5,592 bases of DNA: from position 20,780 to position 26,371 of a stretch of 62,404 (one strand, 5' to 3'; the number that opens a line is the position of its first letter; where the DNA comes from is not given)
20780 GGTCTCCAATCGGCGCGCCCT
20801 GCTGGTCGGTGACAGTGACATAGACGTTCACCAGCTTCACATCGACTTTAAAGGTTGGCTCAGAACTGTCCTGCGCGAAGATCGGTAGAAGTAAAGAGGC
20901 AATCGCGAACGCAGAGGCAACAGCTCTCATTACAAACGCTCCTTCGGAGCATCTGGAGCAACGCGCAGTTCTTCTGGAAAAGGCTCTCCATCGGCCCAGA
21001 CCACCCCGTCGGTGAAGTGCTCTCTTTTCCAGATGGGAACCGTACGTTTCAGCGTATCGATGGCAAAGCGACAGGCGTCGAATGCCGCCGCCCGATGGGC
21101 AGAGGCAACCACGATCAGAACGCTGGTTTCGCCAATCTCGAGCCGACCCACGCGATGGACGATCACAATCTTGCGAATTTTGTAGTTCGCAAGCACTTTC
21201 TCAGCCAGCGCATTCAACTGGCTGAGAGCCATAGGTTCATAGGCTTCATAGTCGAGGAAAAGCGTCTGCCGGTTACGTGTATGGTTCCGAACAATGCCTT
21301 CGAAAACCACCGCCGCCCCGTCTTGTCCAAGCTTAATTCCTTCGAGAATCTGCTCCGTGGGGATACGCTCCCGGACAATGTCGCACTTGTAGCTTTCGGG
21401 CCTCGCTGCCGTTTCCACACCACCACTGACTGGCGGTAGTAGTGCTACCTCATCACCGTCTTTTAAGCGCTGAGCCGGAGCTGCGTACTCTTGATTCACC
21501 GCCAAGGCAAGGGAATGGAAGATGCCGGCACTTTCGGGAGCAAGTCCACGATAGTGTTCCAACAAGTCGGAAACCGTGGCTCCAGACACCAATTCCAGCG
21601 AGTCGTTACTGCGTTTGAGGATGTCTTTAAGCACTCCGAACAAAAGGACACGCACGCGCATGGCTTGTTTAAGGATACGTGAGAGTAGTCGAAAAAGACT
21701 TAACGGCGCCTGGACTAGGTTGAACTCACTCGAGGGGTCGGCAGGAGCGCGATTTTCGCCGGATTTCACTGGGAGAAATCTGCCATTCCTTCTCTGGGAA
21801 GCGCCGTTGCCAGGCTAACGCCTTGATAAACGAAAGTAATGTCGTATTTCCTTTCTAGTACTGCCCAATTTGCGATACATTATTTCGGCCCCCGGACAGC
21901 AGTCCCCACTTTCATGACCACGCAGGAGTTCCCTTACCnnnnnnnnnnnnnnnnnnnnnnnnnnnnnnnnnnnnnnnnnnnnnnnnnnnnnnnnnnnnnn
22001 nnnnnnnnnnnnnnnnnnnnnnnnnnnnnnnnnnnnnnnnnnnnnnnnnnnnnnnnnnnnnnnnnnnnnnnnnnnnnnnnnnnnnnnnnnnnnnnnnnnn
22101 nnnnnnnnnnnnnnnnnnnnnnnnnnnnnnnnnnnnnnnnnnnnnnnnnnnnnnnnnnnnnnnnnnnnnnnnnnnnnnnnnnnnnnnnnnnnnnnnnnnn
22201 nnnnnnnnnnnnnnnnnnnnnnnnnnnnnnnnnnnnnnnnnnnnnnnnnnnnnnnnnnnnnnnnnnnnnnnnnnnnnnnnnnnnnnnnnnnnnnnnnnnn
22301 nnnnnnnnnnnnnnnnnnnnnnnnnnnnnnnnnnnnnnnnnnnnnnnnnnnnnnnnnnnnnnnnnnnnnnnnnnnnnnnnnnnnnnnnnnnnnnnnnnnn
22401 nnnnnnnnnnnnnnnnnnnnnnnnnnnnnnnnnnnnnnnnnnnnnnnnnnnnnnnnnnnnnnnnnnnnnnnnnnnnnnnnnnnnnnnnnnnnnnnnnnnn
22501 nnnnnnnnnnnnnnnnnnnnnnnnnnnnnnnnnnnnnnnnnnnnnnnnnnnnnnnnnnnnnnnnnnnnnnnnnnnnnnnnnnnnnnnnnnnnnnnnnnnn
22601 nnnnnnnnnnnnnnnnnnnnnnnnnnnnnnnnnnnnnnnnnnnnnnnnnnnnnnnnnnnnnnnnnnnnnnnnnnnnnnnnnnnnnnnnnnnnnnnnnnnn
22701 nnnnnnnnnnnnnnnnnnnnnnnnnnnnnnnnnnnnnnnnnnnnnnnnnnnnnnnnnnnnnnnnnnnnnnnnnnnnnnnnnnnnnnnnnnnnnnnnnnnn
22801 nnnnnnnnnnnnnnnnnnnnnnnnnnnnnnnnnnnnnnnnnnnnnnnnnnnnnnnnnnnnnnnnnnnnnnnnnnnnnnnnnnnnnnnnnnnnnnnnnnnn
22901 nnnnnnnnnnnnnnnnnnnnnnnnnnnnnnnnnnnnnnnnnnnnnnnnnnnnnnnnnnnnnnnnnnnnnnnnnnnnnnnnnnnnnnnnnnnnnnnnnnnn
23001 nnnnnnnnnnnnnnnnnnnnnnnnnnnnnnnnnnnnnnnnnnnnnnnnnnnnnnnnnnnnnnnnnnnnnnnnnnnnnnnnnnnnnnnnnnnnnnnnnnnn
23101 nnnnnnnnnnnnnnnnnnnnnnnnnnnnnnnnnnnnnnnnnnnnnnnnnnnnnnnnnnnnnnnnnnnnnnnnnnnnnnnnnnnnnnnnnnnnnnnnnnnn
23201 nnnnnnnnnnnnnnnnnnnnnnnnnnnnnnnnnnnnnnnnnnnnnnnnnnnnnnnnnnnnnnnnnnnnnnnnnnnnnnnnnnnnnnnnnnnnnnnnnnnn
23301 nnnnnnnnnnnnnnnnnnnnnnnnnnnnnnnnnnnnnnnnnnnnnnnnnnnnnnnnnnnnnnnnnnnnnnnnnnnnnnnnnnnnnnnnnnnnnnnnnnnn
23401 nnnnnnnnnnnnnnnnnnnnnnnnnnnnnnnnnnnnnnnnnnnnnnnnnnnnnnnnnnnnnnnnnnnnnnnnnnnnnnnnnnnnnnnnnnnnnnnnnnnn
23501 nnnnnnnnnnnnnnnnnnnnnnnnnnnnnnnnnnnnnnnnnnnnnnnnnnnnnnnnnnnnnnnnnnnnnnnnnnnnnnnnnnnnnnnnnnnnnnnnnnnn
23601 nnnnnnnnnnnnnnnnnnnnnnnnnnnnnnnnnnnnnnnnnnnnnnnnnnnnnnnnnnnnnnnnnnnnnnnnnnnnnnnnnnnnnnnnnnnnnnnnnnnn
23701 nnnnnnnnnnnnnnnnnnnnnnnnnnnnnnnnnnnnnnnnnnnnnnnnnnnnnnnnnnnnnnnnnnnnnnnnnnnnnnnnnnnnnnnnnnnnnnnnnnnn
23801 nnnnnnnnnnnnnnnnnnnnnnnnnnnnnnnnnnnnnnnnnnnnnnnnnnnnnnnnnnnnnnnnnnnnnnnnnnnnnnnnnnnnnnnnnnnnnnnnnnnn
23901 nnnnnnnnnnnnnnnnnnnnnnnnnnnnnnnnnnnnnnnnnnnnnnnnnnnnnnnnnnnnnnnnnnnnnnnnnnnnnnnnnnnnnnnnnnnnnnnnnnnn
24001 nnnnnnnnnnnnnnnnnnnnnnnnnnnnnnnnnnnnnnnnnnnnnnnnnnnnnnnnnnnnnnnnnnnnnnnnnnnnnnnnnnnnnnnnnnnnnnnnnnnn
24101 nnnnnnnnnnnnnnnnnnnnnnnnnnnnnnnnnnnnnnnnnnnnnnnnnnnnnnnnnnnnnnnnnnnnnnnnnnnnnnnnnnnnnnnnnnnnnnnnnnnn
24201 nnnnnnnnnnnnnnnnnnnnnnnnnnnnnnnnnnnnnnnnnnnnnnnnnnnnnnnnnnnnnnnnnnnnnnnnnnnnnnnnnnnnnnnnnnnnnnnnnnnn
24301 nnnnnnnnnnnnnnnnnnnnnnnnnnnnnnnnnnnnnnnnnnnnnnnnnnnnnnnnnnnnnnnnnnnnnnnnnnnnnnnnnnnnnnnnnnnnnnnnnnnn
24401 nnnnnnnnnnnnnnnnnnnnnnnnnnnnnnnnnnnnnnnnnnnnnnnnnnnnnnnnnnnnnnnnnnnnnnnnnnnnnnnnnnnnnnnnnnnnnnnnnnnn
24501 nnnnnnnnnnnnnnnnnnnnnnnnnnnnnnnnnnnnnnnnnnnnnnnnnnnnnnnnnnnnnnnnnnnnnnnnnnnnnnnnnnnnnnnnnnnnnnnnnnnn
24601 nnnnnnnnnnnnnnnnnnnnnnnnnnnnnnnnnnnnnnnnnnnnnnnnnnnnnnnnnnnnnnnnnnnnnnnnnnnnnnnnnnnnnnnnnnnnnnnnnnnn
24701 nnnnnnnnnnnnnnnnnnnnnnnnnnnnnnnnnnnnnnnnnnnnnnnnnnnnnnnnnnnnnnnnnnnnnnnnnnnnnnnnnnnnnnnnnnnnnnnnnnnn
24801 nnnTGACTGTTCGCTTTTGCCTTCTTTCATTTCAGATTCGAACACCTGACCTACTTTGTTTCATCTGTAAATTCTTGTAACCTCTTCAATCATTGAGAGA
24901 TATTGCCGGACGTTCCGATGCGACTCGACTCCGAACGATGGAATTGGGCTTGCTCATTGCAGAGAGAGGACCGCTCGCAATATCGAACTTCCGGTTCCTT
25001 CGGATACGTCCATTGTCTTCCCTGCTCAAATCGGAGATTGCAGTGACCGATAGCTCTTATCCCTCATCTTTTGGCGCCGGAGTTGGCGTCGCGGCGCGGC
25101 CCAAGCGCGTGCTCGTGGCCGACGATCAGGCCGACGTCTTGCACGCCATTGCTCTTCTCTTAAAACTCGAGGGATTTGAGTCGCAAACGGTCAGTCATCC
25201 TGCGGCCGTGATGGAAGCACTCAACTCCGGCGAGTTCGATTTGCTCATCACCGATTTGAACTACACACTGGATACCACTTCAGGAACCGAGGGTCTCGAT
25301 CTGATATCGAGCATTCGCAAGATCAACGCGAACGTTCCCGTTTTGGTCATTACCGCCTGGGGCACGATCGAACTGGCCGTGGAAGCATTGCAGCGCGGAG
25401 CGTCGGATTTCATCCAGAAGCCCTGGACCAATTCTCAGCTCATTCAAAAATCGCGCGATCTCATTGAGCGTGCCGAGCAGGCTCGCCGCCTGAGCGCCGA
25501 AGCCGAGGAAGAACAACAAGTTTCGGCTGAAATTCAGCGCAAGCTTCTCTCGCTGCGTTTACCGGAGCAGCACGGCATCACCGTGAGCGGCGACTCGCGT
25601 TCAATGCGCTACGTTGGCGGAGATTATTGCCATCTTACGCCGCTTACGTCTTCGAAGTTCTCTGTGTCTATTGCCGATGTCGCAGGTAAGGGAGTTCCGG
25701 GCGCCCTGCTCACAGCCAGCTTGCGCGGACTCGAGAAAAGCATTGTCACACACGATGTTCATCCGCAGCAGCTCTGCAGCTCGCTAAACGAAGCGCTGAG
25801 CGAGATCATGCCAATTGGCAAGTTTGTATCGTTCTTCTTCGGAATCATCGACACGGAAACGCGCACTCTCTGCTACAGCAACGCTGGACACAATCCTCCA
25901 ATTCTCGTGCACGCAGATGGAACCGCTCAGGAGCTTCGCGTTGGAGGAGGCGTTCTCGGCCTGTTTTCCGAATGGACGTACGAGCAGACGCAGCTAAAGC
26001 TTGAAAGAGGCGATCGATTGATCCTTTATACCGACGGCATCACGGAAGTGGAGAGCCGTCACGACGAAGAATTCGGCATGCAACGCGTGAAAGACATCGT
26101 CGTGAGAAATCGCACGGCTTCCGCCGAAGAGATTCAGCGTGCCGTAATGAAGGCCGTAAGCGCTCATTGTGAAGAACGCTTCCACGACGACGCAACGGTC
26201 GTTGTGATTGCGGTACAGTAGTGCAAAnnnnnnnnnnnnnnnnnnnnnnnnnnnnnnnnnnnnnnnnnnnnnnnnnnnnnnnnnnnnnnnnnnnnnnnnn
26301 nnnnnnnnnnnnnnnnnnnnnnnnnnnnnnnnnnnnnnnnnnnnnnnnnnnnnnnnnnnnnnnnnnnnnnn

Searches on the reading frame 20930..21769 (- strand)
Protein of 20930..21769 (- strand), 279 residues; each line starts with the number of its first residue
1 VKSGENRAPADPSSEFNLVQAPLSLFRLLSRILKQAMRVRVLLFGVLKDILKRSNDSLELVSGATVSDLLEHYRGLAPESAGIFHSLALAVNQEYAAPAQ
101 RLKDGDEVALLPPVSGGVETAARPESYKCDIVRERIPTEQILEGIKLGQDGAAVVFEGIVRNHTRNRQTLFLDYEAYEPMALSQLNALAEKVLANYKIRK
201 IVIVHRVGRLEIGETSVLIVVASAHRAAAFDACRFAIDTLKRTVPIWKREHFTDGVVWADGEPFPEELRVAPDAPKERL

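Call 51: search_protein_families(library=pfam, proteins=[window:20930-21769:-], max_evalue=0.0001)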
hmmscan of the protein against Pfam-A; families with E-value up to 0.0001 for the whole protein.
window:20930-21769:- (279 aa): 2 families
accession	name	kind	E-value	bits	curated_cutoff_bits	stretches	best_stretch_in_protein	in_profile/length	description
PF02391.22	MoaE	-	5.8e-36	123.6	23.4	1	134-242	4-113/114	MoaE protein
PF02597.26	ThiS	-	1.2e-13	51.9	22.5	1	41-117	1-76/76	ThiS family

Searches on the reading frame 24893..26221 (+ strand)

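Call 16: search_protein_families(library=pfam, proteins=[window:24893-26221:+], max_evalue=0.001)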
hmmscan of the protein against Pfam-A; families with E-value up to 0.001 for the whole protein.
window:24893-26221:+ (442 aa): 2 families
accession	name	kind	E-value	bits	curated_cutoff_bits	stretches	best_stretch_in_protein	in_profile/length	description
PF07228.17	SpoIIE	-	2.7e-49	168.2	25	1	255-441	4-191/192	Stage II sporulation protein E (SpoIIE)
PF00072.30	Response_reg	-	5.9e-22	78.4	30.2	1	73-186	1-109/111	Response regulator receiver domain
